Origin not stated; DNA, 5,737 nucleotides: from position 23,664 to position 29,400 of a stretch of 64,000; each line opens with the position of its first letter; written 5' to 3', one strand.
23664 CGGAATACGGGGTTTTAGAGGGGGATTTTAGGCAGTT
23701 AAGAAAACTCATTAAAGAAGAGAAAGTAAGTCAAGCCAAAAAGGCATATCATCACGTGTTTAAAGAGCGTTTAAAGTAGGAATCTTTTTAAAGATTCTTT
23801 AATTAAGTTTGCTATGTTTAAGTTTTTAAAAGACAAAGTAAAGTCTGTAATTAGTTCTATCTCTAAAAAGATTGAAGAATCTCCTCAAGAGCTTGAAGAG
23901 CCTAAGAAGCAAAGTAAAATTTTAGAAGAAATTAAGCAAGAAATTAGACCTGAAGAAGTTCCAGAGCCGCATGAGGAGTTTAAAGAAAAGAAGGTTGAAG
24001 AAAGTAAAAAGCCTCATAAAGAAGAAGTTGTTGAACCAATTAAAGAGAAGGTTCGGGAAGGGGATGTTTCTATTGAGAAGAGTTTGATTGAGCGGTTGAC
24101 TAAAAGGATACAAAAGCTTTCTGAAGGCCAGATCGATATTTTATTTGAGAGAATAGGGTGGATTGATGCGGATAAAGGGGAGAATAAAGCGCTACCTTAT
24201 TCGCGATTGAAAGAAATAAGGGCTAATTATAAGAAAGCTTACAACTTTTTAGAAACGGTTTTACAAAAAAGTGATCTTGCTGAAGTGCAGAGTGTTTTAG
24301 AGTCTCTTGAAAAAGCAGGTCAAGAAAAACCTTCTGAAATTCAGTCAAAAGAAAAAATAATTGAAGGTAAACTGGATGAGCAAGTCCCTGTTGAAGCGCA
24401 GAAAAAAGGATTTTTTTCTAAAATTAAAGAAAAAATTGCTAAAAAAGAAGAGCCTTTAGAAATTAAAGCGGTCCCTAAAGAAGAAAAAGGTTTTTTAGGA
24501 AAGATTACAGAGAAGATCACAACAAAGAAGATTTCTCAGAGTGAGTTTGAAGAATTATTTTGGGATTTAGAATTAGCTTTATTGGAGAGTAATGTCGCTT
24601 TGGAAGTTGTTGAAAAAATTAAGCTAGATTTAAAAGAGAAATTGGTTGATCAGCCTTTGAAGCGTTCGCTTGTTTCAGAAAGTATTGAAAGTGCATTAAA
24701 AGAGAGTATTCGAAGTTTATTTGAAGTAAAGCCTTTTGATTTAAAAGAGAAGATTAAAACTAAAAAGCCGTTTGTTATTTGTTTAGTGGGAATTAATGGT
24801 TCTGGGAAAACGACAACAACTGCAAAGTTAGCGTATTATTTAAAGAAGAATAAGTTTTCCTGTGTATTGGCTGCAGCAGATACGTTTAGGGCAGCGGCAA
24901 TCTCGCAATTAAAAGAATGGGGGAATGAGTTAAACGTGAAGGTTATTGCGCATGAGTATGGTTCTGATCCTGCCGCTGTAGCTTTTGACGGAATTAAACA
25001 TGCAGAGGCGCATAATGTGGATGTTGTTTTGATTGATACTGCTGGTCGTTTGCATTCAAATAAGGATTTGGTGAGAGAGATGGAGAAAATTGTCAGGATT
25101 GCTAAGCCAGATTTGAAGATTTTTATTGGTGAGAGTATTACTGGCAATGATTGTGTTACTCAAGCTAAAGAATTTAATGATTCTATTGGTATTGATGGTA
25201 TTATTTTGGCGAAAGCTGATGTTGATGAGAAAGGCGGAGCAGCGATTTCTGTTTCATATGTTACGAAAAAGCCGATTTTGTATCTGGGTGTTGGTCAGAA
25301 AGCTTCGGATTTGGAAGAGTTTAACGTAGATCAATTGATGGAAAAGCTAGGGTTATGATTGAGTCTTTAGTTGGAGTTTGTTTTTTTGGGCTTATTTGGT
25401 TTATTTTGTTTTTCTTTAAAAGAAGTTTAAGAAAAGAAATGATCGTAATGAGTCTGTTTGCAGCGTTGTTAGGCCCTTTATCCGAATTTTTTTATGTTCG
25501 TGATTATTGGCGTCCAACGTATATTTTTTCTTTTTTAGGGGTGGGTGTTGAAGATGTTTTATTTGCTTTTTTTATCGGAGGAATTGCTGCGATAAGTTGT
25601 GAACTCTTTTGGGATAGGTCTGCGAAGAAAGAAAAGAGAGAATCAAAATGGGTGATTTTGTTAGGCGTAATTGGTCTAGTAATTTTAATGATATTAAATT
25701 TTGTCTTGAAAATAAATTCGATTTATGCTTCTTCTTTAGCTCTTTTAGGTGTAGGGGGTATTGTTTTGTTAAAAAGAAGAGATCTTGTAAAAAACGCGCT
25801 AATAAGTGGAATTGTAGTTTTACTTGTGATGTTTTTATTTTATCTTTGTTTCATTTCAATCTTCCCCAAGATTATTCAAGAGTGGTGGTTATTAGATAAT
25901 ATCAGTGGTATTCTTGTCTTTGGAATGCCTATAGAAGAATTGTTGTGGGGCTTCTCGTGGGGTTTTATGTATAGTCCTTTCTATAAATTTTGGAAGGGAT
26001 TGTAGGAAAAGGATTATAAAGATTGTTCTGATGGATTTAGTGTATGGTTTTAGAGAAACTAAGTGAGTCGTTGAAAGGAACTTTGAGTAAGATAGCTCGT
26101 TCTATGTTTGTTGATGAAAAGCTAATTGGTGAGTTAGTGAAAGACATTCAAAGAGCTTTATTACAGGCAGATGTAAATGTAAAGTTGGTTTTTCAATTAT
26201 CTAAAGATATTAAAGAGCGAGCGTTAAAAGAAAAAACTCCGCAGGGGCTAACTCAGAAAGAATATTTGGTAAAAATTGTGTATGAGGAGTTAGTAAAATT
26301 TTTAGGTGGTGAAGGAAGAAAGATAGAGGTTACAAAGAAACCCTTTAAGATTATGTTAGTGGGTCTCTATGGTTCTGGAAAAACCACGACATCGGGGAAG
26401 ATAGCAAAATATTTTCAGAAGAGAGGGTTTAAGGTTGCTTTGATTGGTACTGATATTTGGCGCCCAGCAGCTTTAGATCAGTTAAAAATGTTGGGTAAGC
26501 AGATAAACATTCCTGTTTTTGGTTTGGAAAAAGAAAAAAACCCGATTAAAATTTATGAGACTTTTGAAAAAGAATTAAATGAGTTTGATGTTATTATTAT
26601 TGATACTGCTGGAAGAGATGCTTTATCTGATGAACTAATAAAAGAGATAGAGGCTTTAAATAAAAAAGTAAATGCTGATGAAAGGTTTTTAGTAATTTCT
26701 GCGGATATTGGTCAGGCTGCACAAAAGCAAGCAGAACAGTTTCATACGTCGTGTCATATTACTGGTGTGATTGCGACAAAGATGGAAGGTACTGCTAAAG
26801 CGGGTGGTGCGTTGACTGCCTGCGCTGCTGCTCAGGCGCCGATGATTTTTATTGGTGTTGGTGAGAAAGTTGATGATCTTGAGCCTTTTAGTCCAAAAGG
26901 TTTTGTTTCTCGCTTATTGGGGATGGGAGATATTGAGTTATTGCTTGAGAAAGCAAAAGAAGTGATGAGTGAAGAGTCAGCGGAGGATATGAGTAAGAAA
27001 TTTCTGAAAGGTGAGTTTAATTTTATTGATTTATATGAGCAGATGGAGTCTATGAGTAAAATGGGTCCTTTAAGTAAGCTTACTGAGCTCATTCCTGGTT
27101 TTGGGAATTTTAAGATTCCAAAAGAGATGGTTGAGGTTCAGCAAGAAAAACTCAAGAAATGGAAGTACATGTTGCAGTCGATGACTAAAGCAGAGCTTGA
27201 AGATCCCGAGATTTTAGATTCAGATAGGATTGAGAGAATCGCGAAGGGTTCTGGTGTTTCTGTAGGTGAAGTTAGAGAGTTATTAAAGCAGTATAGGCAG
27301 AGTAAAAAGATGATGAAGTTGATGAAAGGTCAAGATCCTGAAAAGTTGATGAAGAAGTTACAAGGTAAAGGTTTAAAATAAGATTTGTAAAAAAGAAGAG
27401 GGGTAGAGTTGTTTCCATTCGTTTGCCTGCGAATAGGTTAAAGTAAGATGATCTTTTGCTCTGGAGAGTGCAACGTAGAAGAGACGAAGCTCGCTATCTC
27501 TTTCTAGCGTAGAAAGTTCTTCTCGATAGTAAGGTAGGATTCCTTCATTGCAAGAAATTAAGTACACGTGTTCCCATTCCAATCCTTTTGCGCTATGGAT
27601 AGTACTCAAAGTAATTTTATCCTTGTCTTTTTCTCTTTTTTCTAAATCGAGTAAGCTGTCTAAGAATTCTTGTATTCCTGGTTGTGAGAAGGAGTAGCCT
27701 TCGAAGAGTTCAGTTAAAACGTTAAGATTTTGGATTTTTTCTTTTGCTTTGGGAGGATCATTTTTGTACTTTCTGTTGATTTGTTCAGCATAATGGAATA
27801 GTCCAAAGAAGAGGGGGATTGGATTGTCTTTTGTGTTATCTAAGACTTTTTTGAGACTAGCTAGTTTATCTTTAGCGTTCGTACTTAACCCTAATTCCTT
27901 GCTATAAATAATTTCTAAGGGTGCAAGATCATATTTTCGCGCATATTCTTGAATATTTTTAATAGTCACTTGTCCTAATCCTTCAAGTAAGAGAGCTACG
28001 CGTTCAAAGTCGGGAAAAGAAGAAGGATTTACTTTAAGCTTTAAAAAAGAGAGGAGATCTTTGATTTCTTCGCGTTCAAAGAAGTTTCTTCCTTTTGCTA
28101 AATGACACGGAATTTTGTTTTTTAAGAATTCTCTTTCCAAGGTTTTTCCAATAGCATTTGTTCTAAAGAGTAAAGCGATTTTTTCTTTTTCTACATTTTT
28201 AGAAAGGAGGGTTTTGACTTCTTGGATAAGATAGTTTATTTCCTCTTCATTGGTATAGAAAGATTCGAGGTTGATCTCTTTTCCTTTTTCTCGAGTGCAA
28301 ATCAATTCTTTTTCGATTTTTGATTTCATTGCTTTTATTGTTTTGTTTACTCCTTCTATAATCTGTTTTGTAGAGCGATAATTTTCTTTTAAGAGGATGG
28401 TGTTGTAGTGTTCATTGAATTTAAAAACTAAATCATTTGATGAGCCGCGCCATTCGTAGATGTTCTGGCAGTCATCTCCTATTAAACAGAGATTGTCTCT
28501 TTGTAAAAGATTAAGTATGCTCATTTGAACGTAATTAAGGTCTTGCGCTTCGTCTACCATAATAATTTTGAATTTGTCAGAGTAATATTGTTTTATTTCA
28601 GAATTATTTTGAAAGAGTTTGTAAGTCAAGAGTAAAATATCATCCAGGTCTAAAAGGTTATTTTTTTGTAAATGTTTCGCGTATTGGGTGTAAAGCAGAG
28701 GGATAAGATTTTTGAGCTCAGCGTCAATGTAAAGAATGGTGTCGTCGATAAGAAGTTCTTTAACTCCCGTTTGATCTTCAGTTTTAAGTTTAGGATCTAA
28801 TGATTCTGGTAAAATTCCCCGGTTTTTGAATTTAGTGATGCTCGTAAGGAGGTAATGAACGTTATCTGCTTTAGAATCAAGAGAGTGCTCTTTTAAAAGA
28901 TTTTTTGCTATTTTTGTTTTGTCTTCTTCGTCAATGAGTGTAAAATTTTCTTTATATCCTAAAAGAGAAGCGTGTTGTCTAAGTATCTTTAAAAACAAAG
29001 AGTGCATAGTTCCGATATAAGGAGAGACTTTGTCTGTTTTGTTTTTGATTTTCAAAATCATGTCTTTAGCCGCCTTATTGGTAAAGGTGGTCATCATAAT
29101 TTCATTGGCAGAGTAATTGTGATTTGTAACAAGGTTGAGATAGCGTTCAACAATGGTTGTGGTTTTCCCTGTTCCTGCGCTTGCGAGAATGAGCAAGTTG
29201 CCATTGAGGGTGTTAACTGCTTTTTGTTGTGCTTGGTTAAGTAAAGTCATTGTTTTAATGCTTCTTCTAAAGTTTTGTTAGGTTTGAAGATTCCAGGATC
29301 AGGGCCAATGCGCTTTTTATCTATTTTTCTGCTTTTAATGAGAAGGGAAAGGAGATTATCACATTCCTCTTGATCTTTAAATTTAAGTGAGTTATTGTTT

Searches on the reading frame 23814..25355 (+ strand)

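Call 24: search_protein_families(library=pfam, proteins=[window:23814-25355:+], max_evalue=0.001)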
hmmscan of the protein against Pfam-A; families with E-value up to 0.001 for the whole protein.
window:23814-25355:+ (514 aa): 9 families
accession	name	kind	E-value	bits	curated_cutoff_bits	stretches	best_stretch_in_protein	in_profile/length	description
PF00448.28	SRP54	-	1.1e-73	247.5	22.7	1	319-512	1-194/196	SRP54-type protein, GTPase domain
PF02881.24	SRP54_N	-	3.4e-08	34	22.4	1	231-297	8-73/75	SRP54-type protein, helical bundle domain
PF13207.12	AAA_17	-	4.6e-05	24.2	27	1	325-438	1-108/136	AAA domain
PF13604.12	AAA_30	-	5.7e-05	23.4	27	1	313-416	12-103/191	AAA domain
PF13191.12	AAA_16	-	0.00022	22.2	32.6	0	311-432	16-129/167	AAA ATPase domain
PF06414.18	Zeta_toxin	-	0.00027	20.9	22.3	1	314-361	11-57/199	Zeta toxin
PF13245.12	AAA_19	-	0.00044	20.9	25.1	1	320-415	12-106/134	AAA domain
PF13401.12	AAA_22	-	0.0007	20.4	27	0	321-428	7-109/130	AAA domain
PF20720.3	nSTAND3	-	0.00089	19.4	27.2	0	320-353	18-51/155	Novel STAND NTPase 3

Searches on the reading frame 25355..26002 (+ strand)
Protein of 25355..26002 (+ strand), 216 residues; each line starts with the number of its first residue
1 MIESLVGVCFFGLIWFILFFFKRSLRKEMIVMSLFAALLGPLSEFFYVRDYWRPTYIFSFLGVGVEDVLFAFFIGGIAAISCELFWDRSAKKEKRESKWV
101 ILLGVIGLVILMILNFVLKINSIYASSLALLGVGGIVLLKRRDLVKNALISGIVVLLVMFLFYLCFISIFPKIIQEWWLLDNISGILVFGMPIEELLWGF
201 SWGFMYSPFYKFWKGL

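Call 24: search_protein_families(library=pfam, proteins=[window:25355-26002:+], max_evalue=0.001)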
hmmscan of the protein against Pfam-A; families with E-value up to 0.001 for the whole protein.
window:25355-26002:+ (216 aa): 1 family
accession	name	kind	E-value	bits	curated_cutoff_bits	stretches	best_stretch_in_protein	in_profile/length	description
PF18916.5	Lycopene_cyc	-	1.7e-15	57.8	27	1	121-213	1-92/92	Lycopene cyclase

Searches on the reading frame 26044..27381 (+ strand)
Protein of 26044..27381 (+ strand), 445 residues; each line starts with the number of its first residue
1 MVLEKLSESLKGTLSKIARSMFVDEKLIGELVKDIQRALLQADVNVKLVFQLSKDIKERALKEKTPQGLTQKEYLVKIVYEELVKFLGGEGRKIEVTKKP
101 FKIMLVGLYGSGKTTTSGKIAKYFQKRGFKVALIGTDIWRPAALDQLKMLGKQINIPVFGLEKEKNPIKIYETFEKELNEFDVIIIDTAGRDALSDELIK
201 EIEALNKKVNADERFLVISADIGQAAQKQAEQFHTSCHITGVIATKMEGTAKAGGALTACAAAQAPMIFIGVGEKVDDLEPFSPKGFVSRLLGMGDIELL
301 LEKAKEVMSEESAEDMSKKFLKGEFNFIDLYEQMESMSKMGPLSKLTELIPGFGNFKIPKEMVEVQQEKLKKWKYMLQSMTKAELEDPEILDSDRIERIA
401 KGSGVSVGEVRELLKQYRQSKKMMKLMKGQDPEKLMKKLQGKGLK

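Call 38: find_encoding_contigs(protein=window:26044-27381:+, flank=6000, max_places=6)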
Protein window:26044-27381:+ (445 aa): no gene with exactly this product is on record in the collection.

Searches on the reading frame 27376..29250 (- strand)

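Call 61: search_protein_families(library=pfam, proteins=[window:27376-29250:-], max_evalue=0.01)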
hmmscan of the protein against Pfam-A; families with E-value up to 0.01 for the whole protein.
window:27376-29250:- (625 aa): 12 families
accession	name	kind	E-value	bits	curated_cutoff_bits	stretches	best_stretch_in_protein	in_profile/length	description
PF00580.27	UvrD-helicase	-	2.2e-69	234.6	23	1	4-282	1-270/271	UvrD/REP helicase N-terminal domain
PF13361.12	UvrD_C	-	3.1e-57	195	25.6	1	285-608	1-349/350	UvrD-like helicase C-terminal domain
PF13245.12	AAA_19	-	1.9e-18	67.4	25.1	1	8-266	1-132/134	AAA domain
PF01443.25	Viral_helicase1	-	2.2e-10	41.2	21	1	539-603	170-225/228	Viral superfamily 1 RNA helicase core domain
PF13538.12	UvrD_C_2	-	1.5e-09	38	27.4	1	546-604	2-51/52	UvrD-like helicase C-terminal domain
PF13604.12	AAA_30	-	2.2e-07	31.2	27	1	4-109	2-97/191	AAA domain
PF13086.12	AAA_11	-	1e-05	25.9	27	1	4-262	2-249/257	AAA domain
PF13087.12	AAA_12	-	1.7e-05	24.9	27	0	536-604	129-190/195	AAA domain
PF13401.12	AAA_22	-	7.1e-05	23.6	27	0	17-113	6-97/130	AAA domain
PF00270.35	DEAD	-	0.0012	19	26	0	6-74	2-71/167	DEAD/DEAH box helicase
PF12775.13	AAA_7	-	0.0036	17.3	25.8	0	14-66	31-82/181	P-loop containing dynein motor region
PF02562.22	PhoH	-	0.01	15.8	27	0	4-92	5-93/205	PhoH-like protein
